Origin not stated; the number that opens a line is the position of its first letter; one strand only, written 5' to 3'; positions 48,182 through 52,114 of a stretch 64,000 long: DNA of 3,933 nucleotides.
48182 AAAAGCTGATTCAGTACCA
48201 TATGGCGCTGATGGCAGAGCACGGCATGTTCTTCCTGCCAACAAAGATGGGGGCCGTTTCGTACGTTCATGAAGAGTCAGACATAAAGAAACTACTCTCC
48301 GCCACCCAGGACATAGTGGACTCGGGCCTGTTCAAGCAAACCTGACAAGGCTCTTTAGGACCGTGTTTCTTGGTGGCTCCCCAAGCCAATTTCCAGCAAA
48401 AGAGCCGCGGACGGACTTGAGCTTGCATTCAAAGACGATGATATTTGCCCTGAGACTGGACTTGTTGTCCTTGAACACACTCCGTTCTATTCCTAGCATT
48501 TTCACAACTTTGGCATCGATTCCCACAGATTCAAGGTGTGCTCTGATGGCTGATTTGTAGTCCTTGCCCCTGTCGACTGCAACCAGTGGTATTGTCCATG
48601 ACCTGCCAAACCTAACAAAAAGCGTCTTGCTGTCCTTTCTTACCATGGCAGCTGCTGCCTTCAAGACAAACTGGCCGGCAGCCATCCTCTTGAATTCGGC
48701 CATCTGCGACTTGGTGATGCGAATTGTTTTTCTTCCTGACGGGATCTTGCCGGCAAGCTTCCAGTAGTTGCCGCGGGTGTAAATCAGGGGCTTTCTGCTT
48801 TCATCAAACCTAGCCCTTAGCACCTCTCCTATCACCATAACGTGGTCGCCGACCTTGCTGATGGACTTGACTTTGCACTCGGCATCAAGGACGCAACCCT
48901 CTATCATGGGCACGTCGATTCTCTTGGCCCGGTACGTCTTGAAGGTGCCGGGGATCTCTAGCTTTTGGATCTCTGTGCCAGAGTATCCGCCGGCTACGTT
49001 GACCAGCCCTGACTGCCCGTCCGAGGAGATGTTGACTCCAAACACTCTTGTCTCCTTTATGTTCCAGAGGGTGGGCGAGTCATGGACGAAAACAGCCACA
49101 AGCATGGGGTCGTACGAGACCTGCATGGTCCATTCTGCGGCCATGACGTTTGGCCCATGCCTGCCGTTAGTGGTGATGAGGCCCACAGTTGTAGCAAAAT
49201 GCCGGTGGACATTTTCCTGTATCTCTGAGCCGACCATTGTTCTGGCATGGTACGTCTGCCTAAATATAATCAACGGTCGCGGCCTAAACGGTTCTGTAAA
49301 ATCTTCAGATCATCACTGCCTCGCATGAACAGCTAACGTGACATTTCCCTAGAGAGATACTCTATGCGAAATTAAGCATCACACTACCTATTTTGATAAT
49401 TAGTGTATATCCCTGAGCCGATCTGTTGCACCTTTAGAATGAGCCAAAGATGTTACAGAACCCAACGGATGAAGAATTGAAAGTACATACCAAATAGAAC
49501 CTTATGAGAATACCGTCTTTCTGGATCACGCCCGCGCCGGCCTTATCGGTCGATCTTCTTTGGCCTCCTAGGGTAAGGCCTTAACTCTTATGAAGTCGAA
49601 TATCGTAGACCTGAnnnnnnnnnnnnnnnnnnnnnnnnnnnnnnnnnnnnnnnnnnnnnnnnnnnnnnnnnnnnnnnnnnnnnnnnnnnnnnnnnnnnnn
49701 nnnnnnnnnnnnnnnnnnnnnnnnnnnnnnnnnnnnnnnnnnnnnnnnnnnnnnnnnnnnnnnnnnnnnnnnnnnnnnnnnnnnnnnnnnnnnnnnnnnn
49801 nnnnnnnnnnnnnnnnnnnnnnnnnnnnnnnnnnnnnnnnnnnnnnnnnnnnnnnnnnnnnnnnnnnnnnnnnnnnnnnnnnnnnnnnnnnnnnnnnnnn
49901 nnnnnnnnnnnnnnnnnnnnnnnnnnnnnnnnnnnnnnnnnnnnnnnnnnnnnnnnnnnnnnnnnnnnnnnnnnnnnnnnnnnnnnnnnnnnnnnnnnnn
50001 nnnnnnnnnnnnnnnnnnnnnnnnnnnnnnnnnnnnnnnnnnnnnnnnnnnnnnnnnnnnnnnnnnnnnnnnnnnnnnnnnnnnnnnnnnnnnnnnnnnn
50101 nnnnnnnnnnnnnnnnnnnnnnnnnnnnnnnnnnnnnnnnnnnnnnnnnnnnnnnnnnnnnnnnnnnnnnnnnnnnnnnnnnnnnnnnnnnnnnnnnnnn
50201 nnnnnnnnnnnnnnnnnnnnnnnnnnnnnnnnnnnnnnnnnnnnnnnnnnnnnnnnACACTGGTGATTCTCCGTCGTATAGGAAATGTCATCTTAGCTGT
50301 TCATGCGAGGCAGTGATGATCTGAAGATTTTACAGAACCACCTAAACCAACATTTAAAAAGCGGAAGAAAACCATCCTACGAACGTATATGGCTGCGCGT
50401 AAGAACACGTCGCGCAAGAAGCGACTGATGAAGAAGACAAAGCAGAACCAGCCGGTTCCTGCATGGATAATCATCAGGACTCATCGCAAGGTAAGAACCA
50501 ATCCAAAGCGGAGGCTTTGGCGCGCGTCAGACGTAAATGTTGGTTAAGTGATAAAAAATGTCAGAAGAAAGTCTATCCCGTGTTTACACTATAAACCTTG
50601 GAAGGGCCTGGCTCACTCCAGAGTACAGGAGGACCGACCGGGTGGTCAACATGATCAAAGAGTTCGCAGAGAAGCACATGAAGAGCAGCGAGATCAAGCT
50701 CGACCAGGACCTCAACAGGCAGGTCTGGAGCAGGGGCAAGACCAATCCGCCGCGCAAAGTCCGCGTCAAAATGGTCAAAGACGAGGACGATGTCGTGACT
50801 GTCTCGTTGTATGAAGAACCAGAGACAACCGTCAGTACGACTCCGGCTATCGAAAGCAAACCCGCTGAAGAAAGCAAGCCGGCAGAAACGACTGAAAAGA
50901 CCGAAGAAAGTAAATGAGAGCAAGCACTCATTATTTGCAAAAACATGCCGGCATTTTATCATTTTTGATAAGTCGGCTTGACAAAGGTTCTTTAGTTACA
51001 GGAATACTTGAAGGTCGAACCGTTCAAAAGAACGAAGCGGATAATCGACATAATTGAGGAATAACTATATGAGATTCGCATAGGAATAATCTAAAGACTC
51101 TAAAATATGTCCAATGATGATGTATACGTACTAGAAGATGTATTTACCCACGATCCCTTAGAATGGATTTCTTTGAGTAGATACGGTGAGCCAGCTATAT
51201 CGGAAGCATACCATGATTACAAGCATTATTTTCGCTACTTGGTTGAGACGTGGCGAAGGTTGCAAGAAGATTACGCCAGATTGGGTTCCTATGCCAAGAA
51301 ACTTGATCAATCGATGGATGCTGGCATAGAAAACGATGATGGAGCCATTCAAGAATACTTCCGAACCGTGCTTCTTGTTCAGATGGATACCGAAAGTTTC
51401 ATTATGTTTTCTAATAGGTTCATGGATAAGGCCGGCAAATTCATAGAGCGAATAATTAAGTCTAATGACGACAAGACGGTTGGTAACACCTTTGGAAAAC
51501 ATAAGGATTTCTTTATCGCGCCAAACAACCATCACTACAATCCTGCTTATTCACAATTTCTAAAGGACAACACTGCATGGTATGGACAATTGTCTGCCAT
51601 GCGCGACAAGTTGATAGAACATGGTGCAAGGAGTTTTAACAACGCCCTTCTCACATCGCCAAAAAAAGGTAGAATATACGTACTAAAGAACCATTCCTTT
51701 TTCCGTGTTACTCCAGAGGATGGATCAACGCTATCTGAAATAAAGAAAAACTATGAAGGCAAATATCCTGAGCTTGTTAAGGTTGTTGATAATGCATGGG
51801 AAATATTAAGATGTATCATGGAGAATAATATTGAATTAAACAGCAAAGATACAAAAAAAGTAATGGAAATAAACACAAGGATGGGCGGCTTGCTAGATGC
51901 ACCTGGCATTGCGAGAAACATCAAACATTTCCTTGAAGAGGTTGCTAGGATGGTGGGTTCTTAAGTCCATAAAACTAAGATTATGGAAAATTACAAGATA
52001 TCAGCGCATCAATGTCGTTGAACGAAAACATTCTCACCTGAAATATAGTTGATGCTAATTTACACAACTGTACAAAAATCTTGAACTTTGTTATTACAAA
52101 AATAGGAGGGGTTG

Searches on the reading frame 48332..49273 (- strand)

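Call 3: search_protein_families(library=pfam, proteins=[window:48332-49273:-], max_evalue=0.1)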
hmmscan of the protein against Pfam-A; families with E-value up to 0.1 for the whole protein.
window:48332-49273:- (313 aa): 1 family
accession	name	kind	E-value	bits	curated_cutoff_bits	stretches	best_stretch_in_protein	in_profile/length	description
PF01613.24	Flavin_Reduct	-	3.7e-33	115.2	27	1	24-172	2-151/153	Flavin reductase like domain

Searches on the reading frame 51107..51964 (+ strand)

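Call 3: search_protein_families(library=pfam, proteins=[window:51107-51964:+], max_evalue=0.1)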
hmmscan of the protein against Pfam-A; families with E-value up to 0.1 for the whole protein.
window:51107-51964:+ (285 aa): 1 family
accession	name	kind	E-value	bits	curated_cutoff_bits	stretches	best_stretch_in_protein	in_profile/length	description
PF01798.23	Nop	-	0.0073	16.2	25.4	0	210-249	14-54/228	snoRNA binding domain, fibrillarin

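Call 32: search_protein_families(library=ncbifam, proteins=[window:51107-51964:+], max_evalue=0.1)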
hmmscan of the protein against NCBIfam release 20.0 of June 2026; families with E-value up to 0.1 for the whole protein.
window:51107-51964:+ (285 aa): 1 family
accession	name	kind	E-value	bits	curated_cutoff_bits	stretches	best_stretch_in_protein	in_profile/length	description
NF006906.0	PRK09400.1-1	equivalog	0.098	12.2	95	0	45-70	6-31/62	preprotein translocase subunit SecE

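Call 33: search_protein_families(library=padloc, proteins=[window:51107-51964:+], max_evalue=0.1)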
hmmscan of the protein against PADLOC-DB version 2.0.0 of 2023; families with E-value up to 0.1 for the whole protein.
window:51107-51964:+ (285 aa): 0 families
